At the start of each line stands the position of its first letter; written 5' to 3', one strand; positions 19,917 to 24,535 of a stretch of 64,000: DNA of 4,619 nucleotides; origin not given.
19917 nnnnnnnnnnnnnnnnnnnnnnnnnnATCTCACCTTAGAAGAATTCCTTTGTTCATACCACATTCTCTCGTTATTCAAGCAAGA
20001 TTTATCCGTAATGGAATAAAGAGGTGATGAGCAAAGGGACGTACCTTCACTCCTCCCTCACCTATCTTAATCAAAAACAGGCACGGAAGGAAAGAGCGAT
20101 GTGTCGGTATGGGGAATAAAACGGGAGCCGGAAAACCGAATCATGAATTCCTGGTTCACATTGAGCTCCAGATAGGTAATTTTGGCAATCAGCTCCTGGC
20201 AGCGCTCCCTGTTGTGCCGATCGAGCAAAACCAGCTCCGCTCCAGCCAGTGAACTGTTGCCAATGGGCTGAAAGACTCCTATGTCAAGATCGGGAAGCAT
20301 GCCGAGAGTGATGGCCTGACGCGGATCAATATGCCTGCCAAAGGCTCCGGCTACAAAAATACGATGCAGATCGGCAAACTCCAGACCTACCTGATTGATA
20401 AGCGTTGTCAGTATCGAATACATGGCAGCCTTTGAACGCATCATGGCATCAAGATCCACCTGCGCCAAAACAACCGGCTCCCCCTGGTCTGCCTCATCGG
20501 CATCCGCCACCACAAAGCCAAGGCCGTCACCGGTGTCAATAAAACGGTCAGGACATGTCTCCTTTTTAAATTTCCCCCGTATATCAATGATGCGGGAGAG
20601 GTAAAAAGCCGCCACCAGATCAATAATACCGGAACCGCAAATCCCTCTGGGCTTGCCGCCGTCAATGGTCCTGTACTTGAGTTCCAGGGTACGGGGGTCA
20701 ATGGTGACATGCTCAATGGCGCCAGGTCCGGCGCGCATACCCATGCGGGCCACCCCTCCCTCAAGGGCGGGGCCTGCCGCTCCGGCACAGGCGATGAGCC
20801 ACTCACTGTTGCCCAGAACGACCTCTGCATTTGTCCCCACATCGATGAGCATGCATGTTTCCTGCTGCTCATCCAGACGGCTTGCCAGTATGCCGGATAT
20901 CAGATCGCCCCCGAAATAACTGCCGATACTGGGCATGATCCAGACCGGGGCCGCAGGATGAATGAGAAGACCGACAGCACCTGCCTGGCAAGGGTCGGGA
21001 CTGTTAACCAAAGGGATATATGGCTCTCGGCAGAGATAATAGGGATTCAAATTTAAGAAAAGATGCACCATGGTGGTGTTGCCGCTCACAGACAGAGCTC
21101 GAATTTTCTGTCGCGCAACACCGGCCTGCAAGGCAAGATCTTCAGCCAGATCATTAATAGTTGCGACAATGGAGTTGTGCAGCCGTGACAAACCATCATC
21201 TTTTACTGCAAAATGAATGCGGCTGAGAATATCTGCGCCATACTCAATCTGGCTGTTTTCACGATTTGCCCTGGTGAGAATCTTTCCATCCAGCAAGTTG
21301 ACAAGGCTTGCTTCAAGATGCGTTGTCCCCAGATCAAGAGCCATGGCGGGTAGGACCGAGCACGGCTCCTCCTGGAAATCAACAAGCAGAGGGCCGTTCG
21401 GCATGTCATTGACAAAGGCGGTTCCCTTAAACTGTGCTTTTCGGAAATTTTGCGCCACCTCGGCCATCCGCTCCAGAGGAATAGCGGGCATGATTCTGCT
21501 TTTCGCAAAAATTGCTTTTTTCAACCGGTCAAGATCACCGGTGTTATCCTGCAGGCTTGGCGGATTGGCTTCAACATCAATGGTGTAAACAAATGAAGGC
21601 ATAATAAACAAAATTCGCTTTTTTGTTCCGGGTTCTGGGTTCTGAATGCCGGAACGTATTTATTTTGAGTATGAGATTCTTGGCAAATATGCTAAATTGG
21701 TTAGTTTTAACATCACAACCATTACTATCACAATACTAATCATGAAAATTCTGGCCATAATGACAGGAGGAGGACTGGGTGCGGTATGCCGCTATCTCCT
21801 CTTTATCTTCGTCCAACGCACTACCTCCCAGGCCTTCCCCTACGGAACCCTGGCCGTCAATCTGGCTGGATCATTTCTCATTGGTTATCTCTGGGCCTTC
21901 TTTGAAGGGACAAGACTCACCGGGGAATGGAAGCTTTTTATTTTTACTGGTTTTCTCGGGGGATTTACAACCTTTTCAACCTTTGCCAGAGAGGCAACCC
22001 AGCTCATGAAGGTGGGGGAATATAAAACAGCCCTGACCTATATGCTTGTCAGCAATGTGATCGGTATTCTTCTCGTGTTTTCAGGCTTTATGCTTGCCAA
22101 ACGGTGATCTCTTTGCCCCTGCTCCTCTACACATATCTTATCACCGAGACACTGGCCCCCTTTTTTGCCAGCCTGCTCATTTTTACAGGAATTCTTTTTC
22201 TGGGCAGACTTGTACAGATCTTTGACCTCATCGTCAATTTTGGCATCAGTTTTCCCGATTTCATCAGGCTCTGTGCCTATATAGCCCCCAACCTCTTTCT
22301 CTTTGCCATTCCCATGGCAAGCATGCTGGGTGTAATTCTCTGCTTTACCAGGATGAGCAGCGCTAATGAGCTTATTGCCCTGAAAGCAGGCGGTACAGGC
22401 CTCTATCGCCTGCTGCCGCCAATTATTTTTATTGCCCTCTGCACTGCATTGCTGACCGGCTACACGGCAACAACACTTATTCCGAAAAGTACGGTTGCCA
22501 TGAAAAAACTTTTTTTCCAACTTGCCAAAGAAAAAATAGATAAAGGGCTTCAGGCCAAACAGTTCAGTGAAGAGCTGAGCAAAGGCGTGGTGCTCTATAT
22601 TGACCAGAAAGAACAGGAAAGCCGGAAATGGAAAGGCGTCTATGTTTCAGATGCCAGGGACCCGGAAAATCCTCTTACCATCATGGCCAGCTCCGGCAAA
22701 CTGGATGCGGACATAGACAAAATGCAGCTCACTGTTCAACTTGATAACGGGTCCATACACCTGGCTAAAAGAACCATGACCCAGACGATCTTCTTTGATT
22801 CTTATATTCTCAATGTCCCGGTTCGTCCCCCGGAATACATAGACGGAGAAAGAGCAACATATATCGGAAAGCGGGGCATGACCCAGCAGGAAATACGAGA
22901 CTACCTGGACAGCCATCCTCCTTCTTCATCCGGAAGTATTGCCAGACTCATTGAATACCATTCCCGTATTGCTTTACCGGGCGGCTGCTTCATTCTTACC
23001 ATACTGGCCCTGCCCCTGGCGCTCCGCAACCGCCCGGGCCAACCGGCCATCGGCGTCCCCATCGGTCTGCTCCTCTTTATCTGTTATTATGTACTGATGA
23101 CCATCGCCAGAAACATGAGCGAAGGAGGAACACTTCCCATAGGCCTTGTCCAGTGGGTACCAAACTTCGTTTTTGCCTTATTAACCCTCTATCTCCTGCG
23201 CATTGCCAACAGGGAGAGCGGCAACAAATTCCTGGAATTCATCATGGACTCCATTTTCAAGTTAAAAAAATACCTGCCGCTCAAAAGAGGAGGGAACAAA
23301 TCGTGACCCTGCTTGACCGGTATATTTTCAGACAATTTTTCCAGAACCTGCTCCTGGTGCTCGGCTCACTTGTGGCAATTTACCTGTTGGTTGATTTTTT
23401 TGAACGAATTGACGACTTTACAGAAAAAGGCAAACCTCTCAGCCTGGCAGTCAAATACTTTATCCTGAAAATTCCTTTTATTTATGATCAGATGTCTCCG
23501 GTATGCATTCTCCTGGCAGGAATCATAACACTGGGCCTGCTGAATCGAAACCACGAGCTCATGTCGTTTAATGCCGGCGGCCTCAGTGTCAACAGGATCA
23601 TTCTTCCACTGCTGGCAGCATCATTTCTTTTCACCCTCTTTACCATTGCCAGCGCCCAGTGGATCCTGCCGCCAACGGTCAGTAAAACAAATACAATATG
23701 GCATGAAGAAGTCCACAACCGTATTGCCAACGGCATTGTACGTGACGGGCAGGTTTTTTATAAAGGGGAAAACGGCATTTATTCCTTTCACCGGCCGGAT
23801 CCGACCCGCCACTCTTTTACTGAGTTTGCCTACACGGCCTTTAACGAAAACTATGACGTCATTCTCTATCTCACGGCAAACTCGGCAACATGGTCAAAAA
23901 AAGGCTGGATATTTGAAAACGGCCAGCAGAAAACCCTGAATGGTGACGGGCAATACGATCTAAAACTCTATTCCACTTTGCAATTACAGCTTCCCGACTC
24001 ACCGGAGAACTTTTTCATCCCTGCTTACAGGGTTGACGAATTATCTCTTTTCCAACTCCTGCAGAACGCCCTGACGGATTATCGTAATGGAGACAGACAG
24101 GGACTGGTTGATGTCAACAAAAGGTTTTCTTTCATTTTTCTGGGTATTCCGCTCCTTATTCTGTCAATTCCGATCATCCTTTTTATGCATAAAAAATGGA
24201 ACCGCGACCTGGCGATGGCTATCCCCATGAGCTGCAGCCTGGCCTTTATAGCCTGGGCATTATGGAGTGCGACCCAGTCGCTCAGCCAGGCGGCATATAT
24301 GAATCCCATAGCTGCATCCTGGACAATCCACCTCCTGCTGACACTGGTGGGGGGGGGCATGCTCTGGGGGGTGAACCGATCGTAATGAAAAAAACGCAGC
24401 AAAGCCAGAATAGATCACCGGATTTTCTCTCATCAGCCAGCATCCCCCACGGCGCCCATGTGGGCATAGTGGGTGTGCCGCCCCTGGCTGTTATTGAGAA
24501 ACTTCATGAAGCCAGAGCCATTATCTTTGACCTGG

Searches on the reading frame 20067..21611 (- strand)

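Call 7: search_protein_families(library=pfam, proteins=[window:20067-21611:-], max_evalue=0.0001)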
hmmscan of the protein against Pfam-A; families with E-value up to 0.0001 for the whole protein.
window:20067-21611:- (514 aa): 3 families
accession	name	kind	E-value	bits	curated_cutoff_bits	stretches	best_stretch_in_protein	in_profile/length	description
PF14574.11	RACo_C_ter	-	1e-97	326.7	27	1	251-510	1-260/261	C-terminal domain of RACo the ASKHA domain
PF17651.6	Raco_middle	-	2.5e-53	180.5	26.8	1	89-248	2-162/163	RACo middle region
PF17650.6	RACo_linker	-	4.6e-08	33.2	26.2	1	8-68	12-70/86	RACo linker region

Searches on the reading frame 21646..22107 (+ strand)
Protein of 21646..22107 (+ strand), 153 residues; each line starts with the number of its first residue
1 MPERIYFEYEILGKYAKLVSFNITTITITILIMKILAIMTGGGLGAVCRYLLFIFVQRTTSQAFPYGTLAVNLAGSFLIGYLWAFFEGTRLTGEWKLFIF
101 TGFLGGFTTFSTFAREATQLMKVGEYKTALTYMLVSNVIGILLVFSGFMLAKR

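Call 7: search_protein_families(library=pfam, proteins=[window:21646-22107:+], max_evalue=0.0001)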
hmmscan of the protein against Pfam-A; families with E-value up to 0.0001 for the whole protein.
window:21646-22107:+ (153 aa): 1 family
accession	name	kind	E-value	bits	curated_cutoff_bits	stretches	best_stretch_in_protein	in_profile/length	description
PF02537.21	CRCB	-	1.8e-28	99.3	32.9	1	36-148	1-103/103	CrcB-like protein, Camphor Resistance (CrcB)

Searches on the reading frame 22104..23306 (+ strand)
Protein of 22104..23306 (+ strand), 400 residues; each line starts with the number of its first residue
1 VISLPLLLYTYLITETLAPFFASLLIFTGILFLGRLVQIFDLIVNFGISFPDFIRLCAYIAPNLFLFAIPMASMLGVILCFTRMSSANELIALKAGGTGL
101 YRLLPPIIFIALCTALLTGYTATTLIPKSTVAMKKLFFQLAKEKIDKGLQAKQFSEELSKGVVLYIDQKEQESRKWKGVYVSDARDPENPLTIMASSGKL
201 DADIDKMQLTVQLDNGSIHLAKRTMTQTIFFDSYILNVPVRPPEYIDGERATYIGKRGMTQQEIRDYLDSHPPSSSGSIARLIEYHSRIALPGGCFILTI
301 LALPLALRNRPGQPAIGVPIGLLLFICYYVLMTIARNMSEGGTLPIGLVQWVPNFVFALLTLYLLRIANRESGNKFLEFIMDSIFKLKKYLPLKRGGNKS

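Call 7: search_protein_families(library=pfam, proteins=[window:22104-23306:+], max_evalue=0.0001)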
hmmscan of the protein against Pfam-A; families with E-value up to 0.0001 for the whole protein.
window:22104-23306:+ (400 aa): 1 family
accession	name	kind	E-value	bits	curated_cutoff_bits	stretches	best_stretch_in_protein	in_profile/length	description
PF03739.19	LptF_LptG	-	1.4e-77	261.5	27.9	1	11-366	2-352/353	Lipopolysaccharide export system permease LptF/LptG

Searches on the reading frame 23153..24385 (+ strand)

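Call 7: search_protein_families(library=pfam, proteins=[window:23153-24385:+], max_evalue=0.0001)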
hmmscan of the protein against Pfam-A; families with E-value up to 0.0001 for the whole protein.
window:23153-24385:+ (410 aa): 1 family
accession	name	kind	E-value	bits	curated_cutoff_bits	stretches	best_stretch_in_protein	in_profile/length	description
PF03739.19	LptF_LptG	-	4.2e-62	210.7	27.9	1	56-405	1-352/353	Lipopolysaccharide export system permease LptF/LptG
